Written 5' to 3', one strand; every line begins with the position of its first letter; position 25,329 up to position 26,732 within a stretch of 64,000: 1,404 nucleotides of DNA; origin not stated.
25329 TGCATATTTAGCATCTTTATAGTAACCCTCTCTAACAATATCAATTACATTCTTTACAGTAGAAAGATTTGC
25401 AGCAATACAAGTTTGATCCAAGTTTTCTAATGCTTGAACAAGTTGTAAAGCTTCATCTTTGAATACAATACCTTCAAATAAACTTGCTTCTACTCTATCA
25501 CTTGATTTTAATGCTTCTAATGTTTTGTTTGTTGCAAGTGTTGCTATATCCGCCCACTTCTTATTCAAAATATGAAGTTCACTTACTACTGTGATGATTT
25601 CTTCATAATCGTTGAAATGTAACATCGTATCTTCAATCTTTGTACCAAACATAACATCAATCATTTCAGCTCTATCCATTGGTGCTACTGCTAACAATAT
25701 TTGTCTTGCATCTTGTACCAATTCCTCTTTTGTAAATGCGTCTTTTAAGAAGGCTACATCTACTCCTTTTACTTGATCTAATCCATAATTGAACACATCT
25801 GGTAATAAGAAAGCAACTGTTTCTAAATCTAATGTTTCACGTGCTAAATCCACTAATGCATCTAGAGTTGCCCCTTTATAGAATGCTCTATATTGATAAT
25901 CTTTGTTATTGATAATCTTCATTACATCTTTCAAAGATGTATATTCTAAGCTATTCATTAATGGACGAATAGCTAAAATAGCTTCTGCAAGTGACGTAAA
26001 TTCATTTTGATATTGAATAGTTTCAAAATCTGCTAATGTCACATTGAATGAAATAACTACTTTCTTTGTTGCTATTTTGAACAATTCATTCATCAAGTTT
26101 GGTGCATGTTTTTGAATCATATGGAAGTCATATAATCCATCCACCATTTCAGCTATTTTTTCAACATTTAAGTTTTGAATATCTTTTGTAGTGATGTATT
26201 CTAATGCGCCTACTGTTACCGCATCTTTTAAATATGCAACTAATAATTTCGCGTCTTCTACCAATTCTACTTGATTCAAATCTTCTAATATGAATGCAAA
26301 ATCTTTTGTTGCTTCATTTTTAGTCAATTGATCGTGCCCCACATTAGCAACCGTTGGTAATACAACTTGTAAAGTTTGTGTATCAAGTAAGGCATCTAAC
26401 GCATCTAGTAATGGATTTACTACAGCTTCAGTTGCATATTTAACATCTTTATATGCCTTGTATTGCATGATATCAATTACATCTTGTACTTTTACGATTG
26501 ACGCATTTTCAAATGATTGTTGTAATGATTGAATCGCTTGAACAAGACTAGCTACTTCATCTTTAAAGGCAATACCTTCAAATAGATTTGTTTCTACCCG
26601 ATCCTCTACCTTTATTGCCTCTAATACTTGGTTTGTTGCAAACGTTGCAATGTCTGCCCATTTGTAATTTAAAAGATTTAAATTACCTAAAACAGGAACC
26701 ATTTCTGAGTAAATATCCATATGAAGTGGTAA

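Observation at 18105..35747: Tandem paralogous giant proteins (~1,000 aa + 4,800 aa): CvpA-like membrane anchor fused to an enormous acidic helical-repeat region, with no recognisable functional domain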

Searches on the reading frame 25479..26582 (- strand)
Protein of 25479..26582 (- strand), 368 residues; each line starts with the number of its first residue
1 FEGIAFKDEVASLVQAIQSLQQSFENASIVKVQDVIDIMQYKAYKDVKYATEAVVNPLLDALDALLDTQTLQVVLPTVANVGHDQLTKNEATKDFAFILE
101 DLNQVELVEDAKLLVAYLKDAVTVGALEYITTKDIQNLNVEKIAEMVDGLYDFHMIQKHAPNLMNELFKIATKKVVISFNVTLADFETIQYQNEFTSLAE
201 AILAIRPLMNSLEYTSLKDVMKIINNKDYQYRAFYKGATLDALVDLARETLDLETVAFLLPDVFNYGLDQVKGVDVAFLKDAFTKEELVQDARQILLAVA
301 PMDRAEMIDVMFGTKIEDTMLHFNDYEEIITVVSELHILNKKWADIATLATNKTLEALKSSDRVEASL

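Call 74: predict_structure(alignment_id=A5)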
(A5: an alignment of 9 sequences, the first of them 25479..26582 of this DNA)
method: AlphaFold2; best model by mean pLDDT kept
length: 368 residues; sequences in the alignment: 9
mean_pLDDT: 87.0   pTM: 0.80
mean pLDDT of the five models: 87.0, 86.6, 86.4, 86.2, 84.4
residues with pLDDT >= 90: 167; 70-90: 187; 50-70: 6; < 50: 8
segments of 3 or more residues with pLDDT < 50: 361-368
pLDDT, mean of each block of 10 residues (from residue 1): 85 94 93 88 87 94 92 90 90 89 92 93 89 86 93 95 89 81 90 94 89 82 82 84 92 91 89 82 92 92 87 80 88 88 79 67 40
secondary structure, 60 per line:
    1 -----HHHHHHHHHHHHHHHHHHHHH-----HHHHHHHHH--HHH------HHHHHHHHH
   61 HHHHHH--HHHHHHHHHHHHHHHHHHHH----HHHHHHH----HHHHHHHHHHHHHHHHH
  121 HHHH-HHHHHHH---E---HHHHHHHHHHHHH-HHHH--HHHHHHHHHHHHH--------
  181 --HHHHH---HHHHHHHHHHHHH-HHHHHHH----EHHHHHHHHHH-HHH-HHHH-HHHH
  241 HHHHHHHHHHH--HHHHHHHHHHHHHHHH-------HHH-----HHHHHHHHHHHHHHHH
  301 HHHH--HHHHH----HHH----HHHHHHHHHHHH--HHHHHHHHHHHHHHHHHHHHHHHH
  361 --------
elements in order: H6-26 H32-40 H52-66 H69-88 H93-99 H104-124 H126-132 H140-152 H154-157 H160-172 H183-187 H191-203 H205-211 H217-226 H232-235 H237-251 H254-269 H285-304 H307-311 H323-334 H337-360

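Call 78: fold_search(model_id=the predicted structure, library=pdb)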
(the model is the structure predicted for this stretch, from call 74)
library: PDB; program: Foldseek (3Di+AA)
matches with E <= 10: 96; with E <= 0.001: 0
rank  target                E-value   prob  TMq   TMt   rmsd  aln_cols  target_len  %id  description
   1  8e1e_A                1.2e+00  0.11  0.14  0.19  18.9       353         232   12  Scaffolding protein functional sites using deep learning (released 2023-08-16)
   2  2grm_C                1.4e+00  0.07  0.12  0.14  21.1       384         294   11  Crystal structure of PrgX/iCF10 complex (released 2007-04-03)
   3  2grm_A                1.5e+00  0.06  0.11  0.12  22.9       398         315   10  Crystal structure of PrgX/iCF10 complex (released 2007-04-03)
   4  4mc3                  1.9e+00  0.18  0.21  0.25  18.6       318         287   10  Hedycaryol synthase in complex with Nerolidol (released 2014-01-29)
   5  9uym_R                2.0e+00  0.06  0.14  0.15  25.7       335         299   10  Composite map of the G protein-coupled receptor 1 (GPR1) bound to chemerin and beta-arrestin 2 (released 2025-11-19)
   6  8oyy_A                2.2e+00  0.09  0.14  0.19  19.8       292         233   18  De novo designed soluble GPCR-like fold GLF_32 (released 2023-10-18)
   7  7u65_A                2.3e+00  0.03  0.11  0.09  30.3       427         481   10  Structure of E. coli dGTPase bound to T7 bacteriophage protein Gp1.2 (released 2022-08-31)
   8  2zjs_Y                2.5e+00  0.06  0.15  0.14  26.6       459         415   13  Crystal Structure of SecYE translocon from Thermus thermophilus with a Fab fragment (released 2008-10-14)
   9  1xwo_B                2.5e+00  0.06  0.14  0.13  21.1       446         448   11  crystal structrue of goose delta crystallin (released 2005-10-18)
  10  7aor_ag               2.6e+00  0.06  0.14  0.12  25.1       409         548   10  mt-SSU from Trypanosoma cruzi in complex with mt-IF-3. (released 2021-04-28)
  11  4mc0_A                3.1e+00  0.11  0.19  0.23  18.9       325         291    9  Hedycaryol apo (released 2014-01-29)
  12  2aw6_B                3.1e+00  0.06  0.13  0.16  21.6       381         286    9  Structure of a bacterial peptide pheromone/receptor complex and its mechanism of gene regulation (released 2005-12-06)
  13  7bu7_A                3.2e+00  0.04  0.12  0.10  21.3       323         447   14  Structure of human beta1 adrenergic receptor bound to BI-167107 and nanobody 6B9 (released 2020-12-02)
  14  7egh_f                4.0e+00  0.06  0.16  0.20  17.9       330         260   13  TFIID lobe C subcomplex (released 2021-05-12)
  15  4g71_A                4.2e+00  0.06  0.18  0.13  20.8       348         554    9  Structure of Recombinant Cytochrome ba3 Oxidase mutant V236N from Thermus thermophilus (released 2013-07-24)
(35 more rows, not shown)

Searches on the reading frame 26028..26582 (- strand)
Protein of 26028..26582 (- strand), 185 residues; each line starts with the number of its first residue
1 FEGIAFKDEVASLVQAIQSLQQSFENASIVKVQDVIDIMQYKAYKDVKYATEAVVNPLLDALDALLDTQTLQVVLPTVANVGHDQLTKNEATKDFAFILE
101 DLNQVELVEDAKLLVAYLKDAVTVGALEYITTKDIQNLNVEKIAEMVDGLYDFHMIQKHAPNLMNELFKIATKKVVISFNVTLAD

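Call 21: search_solved_structures(query=A1, max_evalue=10)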
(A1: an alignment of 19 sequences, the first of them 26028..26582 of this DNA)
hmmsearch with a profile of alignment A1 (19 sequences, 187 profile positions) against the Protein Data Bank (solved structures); distinct sequences matched with E-value up to 10: 3.
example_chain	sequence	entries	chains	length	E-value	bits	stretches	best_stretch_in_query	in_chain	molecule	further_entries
9k5p_A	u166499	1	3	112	0.24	14.4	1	103-131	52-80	C3-Zn2-HEHE-19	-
2egv_A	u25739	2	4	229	1.2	12.1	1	106-148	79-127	UPF0088 protein aq_165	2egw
4kxf_K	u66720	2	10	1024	3.4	10.7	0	142-165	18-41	NLR family CARD domain-containing protein 4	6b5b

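Call 30: predict_structure(alignment_id=A1)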
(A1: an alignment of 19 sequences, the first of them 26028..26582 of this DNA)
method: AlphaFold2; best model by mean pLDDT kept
length: 185 residues; sequences in the alignment: 19
mean_pLDDT: 86.9   pTM: 0.78
mean pLDDT of the five models: 86.9, 86.4, 86.5, 85.4, 84.9
residues with pLDDT >= 90: 96; 70-90: 76; 50-70: 3; < 50: 10
segments of 3 or more residues with pLDDT < 50: 176-185
pLDDT, mean of each block of 10 residues (from residue 1): 91 96 96 91 88 95 95 91 87 85 93 95 88 85 89 92 82 52 33
secondary structure, 60 per line:
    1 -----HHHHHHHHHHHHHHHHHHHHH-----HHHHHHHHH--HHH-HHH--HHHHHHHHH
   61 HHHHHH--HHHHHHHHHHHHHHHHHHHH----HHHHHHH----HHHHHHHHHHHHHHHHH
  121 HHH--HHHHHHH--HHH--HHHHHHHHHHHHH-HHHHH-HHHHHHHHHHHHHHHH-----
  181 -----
elements in order: H6-26 H32-40 H52-66 H69-88 H93-99 H104-123 H126-132 H140-152 H154-158 H160-175

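Call 32: search_protein_representatives(alignment_id=A1)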
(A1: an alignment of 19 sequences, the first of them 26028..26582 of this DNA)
Query: 19 sequences, 187 profile positions. Proteins with E-value up to 0.001 (for the whole library): 103; up to 1e-10: 64; up to 1e-30: 41. The best 103 are listed.
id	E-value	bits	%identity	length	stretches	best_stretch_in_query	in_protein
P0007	0.0e+00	1948.7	-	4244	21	1-186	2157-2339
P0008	0.0e+00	1698.1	-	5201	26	2-185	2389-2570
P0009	0.0e+00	1233.5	-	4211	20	1-182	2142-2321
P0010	0.0e+00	1180.0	-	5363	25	3-177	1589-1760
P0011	0.0e+00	1165.2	-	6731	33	8-166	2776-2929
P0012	0.0e+00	1106.6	-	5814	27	1-173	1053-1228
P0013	0.0e+00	1094.8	-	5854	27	1-171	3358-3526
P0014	0.0e+00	1051.1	-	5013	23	3-179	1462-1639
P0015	0.0e+00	1045.6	-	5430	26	1-173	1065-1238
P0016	0.0e+00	1036.0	-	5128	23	1-169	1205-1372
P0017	0.0e+00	1033.5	-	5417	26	1-183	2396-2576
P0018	0.0e+00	1020.0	-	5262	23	1-177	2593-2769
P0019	2.6e-282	943.6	-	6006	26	3-185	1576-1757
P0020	4.5e-265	887.4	-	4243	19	1-161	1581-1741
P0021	9.4e-253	847.2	-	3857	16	1-183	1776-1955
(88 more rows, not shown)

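Call 34: fold_search(model_id=the predicted structure, library=pdb)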
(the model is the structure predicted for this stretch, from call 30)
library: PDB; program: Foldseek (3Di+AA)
matches with E <= 10: 46; with E <= 0.001: 0
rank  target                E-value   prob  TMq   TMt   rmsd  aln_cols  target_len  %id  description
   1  8gji_A                2.0e+00  0.06  0.15  0.16  16.8       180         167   17  De novo design of high-affinity protein binders to bioactive helical peptides (released 2024-01-10)
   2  8cih_B                2.8e+00  0.06  0.17  0.18  15.6       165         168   11  Structure of FL CINP (released 2024-02-21)
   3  8cih_A                3.4e+00  0.05  0.15  0.15  18.0       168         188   11  Structure of FL CINP (released 2024-02-21)
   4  2evt                  3.6e+00  0.06  0.19  0.19  18.5       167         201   15  Crystal structure of D48V mutant of human Glycolipid Transfer Protein (released 2005-11-15)
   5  6m6w_G                3.7e+00  0.12  0.26  0.33  13.7       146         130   10  Crystal structure the toxin-antitoxin MntA-HpeT mutant-Y104A (released 2020-09-30)
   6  7nyw_C                4.1e+00  0.05  0.18  0.11  20.8       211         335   10  Cryo-EM structure of the MukBEF-MatP-DNA head module (released 2021-07-07)
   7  9hd3                  4.1e+00  0.02  0.13  0.12  20.1       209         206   14  Crystal structure of human TRF1 TRFH domain in complex with compound 27 (released 2025-11-19)
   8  6m6z_A                4.3e+00  0.06  0.20  0.18  17.4       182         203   14  A de novo designed transmembrane nanopore, TMH4C4 (released 2020-06-24)
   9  6mzb_B                4.6e+00  0.05  0.20  0.06  17.8       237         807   11  Cryo-EM structure of phosphodiesterase 6 (released 2019-03-06)
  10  6jho_A                4.8e+00  0.05  0.20  0.19  12.9       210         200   11  The complex crystal structure of Cagbeta with CagZ revealed a novel regulatory mechanism for T4SS coupling ATPase in H (released 2020-02-19)
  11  9nly_L                4.8e+00  0.03  0.12  0.17  26.8       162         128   14  Y20S (Sec18-Sec17-Sec9-Sso1-Snc1) EDTA - Class 7 (released 2025-10-01)
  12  9n22_L                5.6e+00  0.03  0.14  0.18  25.6       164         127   13  Y20S (Sec18-Sec17-Sec9-Sso1-Snc1) EDTA - Class 2 (released 2025-10-01)
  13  8btk_TC               5.8e+00  0.03  0.15  0.16  17.7       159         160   12  Structure of the TRAP complex with the Sec translocon and a translating ribosome (released 2023-05-24)
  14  4lfe_A                5.8e+00  0.03  0.18  0.13  16.1       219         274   12  Crystal structure of geranylgeranyl diphosphate synthase sub1274 (target efi-509455) from streptococcus uberis 0140j w (released 2013-07-10)
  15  8oyy_A                6.1e+00  0.06  0.21  0.18  14.0       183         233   11  De novo designed soluble GPCR-like fold GLF_32 (released 2023-10-18)
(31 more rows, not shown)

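Call 64: fold_search(model_id=the predicted structure, library=viral)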
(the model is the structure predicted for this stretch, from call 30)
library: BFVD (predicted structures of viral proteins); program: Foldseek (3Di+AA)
matches with E <= 10: 128; with E <= 0.001: 0
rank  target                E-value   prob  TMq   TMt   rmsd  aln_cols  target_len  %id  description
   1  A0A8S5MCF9            1.1e+00  0.11  0.19  0.05  21.1       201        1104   13  Minor tail protein [Siphoviridae sp. ctG7D9]
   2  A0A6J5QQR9            1.6e+00  0.11  0.21  0.08  18.3       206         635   11  Caudovirus, tape measure, N-terminal (Fragment) [uncultured Caudovirales phage]
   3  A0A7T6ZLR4            1.6e+00  0.10  0.19  0.20  15.8       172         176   12  (no name in the UniProt tables at hand)
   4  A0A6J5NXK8            1.6e+00  0.07  0.14  0.08  19.4       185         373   14  Uncharacterized protein (Fragment) [uncultured Caudovirales phage]
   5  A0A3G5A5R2            1.9e+00  0.08  0.17  0.18  18.5       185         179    9  Uncharacterized protein [Hyperionvirus sp.]
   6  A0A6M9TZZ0            1.9e+00  0.04  0.13  0.10  37.3       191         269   17  Uncharacterized protein [Drosophila-associated filamentous virus]
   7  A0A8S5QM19            2.1e+00  0.05  0.14  0.09  24.8       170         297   12  Uncharacterized protein [Podoviridae sp. ctdRZ1]
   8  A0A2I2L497            2.3e+00  0.08  0.19  0.13  16.8       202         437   12  Transmembrane domain-containing protein [Orpheovirus IHUMI-LCC2]
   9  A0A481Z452            2.4e+00  0.06  0.18  0.22  14.0       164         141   12  Uncharacterized protein [Pithovirus LCPAC101]
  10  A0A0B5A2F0            2.6e+00  0.06  0.19  0.09  19.2       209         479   13  (no name in the UniProt tables at hand)
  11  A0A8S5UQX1            2.7e+00  0.03  0.14  0.04  37.8       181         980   12  Secretion activator protein, putative, Secretion activator, Porphyromonas gingivalis.3A [Podoviridae sp. ctQyH19]
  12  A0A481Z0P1            3.0e+00  0.11  0.23  0.23  15.5       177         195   10  Transmembrane protein [Mimivirus LCMiAC02]
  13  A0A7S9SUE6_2          3.3e+00  0.04  0.15  0.04  19.9       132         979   20  Uncharacterized protein [Virus NIOZ-UU157]
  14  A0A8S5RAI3            3.3e+00  0.04  0.14  0.05  31.1       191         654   10  GDSL like Lipase Acylhydrolase (Fragment) [Siphoviridae sp. ctkfT29]
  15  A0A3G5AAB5            3.4e+00  0.07  0.18  0.19  14.1       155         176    8  Uncharacterized protein [Hyperionvirus sp.]
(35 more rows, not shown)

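Call 95: search_protein_families(library=pfam, alignment_id=A1, max_evalue=1)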
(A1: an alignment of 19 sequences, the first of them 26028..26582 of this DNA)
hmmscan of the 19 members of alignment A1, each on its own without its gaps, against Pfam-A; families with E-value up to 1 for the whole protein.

A. member 1, window:26028-26582:- (185 aa): 1 family
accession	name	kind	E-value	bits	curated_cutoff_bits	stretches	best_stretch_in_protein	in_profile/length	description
PF10534.14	CRIC_ras_sig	-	0.047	14.3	22.5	1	105-140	46-82/93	Connector enhancer of kinase suppressor of ras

B. families by the number of members that match (of 19 scanned): 33 families (the first 25 are shown)
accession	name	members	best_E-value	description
PF10534.14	CRIC_ras_sig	2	0.047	Connector enhancer of kinase suppressor of ras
PF06489.16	Orthopox_A49R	1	0.0058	Orthopoxvirus A49R protein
PF13108.11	DUF3969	1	0.0069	Protein of unknown function (DUF3969)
PF02964.21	MeMO_Hyd_G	1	0.011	Methane monooxygenase, hydrolase gamma chain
PF24722.1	DUF7674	1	0.021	Domain of unknown function (DUF7674)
PF19091.5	DUF5779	1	0.024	Family of unknown function (DUF5779)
PF20923.2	COMMD9_HN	1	0.027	COMMD9, helical N-terminal domain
PF17762.8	HTH_ParB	1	0.047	ParB HTH domain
PF11037.13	Musclin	1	0.049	Insulin-resistance promoting peptide in skeletal muscle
PF20713.2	DUF6826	1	0.052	Domain of unknown function (DUF6826)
PF18330.7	Lig_C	1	0.065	Ligase Pab1020 C-terminal region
PF17222.9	Peptidase_C107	1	0.065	Viral cysteine endopeptidase C107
PF24812.1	wHTH_TTC3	1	0.066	TTC3-like, winged helix turn helix domain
PF18825.6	LPD13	1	0.066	Large polyvalent protein-associated domain 13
PF16263.11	DUF4917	1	0.07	Domain of unknown function (DUF4917)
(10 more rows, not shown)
